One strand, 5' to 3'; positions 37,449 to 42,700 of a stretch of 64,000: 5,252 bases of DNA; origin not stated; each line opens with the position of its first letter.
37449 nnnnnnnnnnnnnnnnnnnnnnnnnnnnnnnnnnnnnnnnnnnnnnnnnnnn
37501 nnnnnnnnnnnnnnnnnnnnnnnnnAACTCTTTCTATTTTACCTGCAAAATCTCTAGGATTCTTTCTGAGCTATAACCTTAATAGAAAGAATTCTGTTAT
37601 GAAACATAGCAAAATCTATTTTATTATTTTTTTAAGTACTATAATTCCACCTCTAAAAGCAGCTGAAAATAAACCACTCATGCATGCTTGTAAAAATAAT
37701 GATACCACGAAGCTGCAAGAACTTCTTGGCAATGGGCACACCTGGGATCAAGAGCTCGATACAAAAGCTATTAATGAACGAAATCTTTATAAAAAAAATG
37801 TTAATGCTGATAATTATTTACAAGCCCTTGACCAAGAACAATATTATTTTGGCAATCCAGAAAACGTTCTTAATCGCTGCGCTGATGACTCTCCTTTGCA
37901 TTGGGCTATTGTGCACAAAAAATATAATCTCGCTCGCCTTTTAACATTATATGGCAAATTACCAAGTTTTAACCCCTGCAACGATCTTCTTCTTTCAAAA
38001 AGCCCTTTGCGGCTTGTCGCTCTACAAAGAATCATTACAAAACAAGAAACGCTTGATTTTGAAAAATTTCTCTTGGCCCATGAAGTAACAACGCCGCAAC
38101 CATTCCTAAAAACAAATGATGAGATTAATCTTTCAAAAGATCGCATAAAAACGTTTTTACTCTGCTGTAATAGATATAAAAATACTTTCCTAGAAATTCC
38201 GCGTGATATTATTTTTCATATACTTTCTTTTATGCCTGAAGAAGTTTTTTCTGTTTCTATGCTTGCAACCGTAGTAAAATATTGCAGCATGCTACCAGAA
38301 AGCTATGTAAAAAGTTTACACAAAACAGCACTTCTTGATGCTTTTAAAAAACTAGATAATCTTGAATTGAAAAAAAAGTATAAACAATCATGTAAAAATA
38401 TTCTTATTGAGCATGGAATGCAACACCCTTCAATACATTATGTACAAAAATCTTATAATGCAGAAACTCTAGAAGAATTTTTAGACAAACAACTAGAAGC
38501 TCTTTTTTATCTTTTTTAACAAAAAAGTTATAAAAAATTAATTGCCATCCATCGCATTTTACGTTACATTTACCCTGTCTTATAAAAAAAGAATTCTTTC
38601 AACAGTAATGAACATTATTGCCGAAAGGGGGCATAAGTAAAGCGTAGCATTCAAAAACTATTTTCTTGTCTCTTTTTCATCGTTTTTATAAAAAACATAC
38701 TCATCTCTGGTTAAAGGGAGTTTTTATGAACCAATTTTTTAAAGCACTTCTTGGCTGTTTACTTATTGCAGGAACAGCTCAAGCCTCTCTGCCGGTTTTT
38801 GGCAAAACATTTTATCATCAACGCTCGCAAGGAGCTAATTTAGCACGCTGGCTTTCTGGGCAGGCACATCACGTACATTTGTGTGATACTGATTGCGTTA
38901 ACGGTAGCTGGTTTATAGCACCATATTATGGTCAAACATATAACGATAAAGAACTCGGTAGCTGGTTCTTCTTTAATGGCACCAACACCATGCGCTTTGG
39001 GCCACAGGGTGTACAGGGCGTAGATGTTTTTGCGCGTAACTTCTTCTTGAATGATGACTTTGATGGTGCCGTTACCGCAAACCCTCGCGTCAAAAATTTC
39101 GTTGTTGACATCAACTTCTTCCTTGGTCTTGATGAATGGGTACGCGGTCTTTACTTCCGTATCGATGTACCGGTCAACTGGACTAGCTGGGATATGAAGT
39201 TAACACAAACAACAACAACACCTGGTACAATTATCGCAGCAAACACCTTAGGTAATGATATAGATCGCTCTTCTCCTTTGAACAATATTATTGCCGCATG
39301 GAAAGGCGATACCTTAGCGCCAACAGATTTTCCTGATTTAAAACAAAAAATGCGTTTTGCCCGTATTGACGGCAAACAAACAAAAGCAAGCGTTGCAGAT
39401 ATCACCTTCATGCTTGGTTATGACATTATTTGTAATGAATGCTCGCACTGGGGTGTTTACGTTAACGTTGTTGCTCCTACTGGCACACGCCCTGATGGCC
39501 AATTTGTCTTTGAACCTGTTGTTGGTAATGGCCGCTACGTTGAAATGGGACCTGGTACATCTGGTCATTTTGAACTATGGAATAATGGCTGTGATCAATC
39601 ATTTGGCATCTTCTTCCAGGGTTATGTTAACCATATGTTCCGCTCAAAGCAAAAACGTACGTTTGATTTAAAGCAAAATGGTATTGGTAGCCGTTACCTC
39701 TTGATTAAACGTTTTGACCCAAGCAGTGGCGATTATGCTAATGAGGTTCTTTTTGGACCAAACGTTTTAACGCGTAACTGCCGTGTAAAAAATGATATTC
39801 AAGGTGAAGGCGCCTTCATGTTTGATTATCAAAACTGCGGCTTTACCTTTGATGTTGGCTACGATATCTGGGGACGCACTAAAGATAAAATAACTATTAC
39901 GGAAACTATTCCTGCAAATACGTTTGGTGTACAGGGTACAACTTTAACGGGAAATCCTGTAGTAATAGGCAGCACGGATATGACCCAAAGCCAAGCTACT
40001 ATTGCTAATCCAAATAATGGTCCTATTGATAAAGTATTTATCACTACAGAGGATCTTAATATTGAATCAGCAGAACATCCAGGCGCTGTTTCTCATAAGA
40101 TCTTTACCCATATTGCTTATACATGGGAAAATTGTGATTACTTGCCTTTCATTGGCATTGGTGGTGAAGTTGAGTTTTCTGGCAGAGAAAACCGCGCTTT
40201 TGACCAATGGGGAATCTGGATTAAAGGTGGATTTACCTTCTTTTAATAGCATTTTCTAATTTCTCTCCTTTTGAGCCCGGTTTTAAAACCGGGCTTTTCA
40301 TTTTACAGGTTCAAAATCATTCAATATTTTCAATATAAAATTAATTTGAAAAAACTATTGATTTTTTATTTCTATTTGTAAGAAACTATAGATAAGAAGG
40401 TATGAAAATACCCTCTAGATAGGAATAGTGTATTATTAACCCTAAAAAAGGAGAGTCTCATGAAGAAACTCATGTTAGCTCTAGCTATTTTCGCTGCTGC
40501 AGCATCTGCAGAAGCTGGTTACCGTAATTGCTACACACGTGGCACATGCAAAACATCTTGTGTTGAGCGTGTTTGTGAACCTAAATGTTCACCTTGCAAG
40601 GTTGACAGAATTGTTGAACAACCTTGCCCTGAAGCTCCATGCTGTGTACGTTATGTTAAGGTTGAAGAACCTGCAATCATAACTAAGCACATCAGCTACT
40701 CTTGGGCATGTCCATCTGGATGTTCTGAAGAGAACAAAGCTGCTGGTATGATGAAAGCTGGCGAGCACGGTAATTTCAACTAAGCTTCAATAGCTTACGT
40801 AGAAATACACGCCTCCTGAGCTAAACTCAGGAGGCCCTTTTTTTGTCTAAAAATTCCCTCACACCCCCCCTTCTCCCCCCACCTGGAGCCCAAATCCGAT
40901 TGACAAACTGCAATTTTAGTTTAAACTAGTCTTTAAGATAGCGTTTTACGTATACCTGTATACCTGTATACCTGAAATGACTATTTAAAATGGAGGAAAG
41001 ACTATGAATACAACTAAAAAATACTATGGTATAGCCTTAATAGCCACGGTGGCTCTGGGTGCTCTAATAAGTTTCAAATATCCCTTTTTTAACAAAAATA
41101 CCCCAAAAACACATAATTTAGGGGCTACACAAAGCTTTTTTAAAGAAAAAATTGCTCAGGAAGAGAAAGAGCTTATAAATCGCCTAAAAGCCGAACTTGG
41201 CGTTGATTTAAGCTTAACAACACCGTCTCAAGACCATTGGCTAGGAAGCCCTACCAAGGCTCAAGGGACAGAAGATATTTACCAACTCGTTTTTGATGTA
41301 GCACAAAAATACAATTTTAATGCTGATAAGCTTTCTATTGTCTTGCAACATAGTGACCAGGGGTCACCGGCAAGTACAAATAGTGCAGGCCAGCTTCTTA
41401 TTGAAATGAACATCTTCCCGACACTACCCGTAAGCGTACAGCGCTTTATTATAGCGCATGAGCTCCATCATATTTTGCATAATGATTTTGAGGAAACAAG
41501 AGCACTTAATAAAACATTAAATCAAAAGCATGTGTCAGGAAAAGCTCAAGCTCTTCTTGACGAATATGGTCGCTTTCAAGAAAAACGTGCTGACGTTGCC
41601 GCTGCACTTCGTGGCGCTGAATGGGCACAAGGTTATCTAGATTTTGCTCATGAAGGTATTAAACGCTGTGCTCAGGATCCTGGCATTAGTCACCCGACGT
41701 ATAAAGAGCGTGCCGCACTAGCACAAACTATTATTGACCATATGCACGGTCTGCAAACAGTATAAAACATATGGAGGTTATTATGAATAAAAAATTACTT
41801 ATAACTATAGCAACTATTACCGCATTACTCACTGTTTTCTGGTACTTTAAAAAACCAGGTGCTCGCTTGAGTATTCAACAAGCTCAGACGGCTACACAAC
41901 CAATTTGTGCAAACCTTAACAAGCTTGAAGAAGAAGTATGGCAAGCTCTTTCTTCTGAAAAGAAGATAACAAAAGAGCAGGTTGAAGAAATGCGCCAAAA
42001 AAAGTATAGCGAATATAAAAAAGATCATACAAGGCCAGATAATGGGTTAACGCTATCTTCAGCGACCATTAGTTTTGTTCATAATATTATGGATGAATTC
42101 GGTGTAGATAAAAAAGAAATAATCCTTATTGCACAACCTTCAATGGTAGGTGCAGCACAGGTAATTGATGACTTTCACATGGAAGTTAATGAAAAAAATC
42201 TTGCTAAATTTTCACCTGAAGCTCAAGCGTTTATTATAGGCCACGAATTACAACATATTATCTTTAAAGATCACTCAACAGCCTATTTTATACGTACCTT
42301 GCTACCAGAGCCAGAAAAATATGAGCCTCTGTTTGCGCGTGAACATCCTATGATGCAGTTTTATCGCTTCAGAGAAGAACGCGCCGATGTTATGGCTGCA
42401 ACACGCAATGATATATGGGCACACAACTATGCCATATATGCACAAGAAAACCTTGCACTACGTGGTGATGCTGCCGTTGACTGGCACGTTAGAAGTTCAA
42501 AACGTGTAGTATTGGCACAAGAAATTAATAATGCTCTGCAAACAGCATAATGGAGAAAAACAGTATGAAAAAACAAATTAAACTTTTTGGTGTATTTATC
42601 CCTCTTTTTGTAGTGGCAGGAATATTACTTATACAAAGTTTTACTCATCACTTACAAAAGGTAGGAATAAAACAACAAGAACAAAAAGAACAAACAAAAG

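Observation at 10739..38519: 28-kb ankyrin-repeat super-island: 20 ANK ORFs in three coupled arrays between housekeeping blocks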

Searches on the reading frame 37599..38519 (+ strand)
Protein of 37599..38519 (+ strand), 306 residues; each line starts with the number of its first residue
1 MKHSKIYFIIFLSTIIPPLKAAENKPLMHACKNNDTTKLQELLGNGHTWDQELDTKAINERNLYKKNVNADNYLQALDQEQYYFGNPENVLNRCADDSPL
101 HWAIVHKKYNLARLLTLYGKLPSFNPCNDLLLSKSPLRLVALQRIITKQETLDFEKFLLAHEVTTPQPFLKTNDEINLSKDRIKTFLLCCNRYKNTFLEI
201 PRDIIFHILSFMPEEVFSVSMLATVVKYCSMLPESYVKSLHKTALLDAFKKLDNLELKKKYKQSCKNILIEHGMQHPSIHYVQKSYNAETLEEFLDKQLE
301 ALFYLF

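Call 5: search_protein_families(library=pfam, proteins=[window:37599-38519:+], max_evalue=0.01)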
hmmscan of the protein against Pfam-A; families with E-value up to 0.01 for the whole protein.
window:37599-38519:+ (306 aa): 3 families
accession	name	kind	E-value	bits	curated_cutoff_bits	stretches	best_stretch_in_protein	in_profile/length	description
PF13606.12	Ank_3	-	2.2e-05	24.9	22.3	0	24-46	3-25/30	Ankyrin repeat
PF12796.13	Ank_2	-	0.0011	20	27.3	0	27-116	1-80/90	Ankyrin repeats (3 copies)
PF00023.36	Ank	-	0.0059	17.3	21.1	0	97-115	3-21/33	Ankyrin repeat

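Call 22: search_protein_families(library=ncbifam, proteins=[window:37599-38519:+], max_evalue=1)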
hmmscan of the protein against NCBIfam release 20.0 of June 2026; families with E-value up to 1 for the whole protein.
window:37599-38519:+ (306 aa): 1 family
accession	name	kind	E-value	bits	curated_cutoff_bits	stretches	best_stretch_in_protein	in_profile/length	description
NF011213.0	PRK14620.1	equivalog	0.022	13.9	478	1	177-265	95-180/326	NAD(P)H-dependent glycerol-3-phosphate dehydrogenase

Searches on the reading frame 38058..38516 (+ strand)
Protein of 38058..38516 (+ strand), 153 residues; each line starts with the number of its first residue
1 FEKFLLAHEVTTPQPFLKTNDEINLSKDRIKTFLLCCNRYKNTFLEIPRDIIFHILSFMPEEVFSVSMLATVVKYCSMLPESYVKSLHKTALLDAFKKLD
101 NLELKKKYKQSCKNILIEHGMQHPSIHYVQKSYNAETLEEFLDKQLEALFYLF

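Call 26: search_protein_families(library=pfam, proteins=[window:38058-38516:+], max_evalue=10)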
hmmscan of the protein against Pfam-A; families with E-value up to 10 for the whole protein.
seq(153 aa): 2 families
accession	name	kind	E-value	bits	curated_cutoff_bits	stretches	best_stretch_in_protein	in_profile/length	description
PF23079.1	HTH_NOL4_2nd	-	0.012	16.6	26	1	26-65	50-89/95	Nucleolar protein 4, helical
PF00646.38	F-box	-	0.64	10.5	20.5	1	44-60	1-17/43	F-box domain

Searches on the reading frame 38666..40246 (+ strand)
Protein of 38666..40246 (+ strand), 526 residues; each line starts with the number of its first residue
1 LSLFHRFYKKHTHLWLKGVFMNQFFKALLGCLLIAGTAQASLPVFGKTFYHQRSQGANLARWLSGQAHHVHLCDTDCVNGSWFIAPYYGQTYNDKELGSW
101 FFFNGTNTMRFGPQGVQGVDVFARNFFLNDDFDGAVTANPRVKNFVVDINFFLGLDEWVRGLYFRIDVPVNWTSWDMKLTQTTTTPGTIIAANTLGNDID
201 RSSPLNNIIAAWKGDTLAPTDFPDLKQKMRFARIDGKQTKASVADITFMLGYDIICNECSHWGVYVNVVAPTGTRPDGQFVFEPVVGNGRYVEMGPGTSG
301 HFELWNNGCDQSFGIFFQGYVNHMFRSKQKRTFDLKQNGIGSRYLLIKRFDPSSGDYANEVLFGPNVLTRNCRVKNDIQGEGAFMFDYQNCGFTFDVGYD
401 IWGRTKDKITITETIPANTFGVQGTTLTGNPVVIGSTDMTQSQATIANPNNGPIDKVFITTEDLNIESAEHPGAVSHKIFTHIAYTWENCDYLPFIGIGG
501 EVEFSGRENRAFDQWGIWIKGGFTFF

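Call 6: search_protein_families(library=pfam, proteins=[window:38666-40246:+], max_evalue=0.001)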
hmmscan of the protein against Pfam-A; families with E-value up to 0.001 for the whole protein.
window:38666-40246:+ (526 aa): 0 families

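Call 22: search_protein_families(library=ncbifam, proteins=[window:38666-40246:+], max_evalue=1)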
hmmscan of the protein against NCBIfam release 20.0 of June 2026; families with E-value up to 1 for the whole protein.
window:38666-40246:+ (526 aa): 0 families

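Call 26: search_protein_families(library=pfam, proteins=[window:38666-40246:+], max_evalue=10)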
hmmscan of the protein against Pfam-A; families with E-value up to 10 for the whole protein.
window:38666-40246:+ (526 aa): 2 families
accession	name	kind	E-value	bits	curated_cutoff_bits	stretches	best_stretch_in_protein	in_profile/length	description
PF05545.16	FixQ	-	0.057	13.8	29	1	313-334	18-39/49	Cbb3-type cytochrome oxidase component FixQ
PF01389.23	OmpA_membrane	-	0.2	11.8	21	1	370-430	26-82/180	OmpA-like transmembrane domain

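Call 35: find_related_loci(query=A1, collection=genome_contigs, flank=10000)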
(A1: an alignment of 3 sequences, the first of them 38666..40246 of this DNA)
Query A1 (526 aa) in genome_contigs; peptide patterns used: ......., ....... (x = any residue, [..] = any of these).
45 stretches matched a pattern; 3 encode a relative of the query (tblastn E <= 1e-3); 3 distinct loci.
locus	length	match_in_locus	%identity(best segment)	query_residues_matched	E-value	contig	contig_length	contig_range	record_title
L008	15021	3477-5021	56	21-525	0e+0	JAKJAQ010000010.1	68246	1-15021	MAG: Candidatus Dependentiae bacterium isolate UR.bin19 NODE_10_length_68246_cov_3.243821, whole genome shotgun sequence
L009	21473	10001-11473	56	44-525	0e+0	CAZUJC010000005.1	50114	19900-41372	MAG TPA_asm: uncultured Pseudomonadota bacterium isolate SRP150892_co2_472 genome assembly, contig: NODE_738_length_5011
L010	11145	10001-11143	71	17-397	0e+0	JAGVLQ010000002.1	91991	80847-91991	MAG: Candidatus Babeliales bacterium isolate SW_22 c_000000089238, whole genome shotgun sequence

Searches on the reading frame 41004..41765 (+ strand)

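Call 7: search_protein_families(library=pfam, proteins=[window:41004-41765:+], max_evalue=0.001)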
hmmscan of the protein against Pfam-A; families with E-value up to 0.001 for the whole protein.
window:41004-41765:+ (253 aa): 2 families
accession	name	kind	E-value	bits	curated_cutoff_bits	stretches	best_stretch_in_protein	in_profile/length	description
PF01863.23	YgjP-like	-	0.00091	19.7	26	0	55-161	79-181/207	YgjP-like, metallopeptidase domain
PF01435.24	Peptidase_M48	-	0.00094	19.5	20.3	0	90-174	5-93/186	Peptidase family M48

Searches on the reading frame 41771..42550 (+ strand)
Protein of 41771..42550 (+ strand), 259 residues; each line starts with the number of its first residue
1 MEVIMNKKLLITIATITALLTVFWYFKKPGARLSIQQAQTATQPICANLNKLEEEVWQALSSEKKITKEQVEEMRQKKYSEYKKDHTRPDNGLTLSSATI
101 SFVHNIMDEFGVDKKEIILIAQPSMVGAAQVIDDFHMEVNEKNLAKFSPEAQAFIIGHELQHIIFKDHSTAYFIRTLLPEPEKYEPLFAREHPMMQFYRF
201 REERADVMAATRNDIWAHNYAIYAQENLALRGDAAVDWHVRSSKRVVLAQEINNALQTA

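Call 7: search_protein_families(library=pfam, proteins=[window:41771-42550:+], max_evalue=0.001)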
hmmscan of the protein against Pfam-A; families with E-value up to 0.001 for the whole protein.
window:41771-42550:+ (259 aa): 1 family
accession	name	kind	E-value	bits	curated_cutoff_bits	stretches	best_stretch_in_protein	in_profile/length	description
PF18894.6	PhageMetallopep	-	0.00044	20.8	23.7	0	126-170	55-99/134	Putative phage metallopeptidase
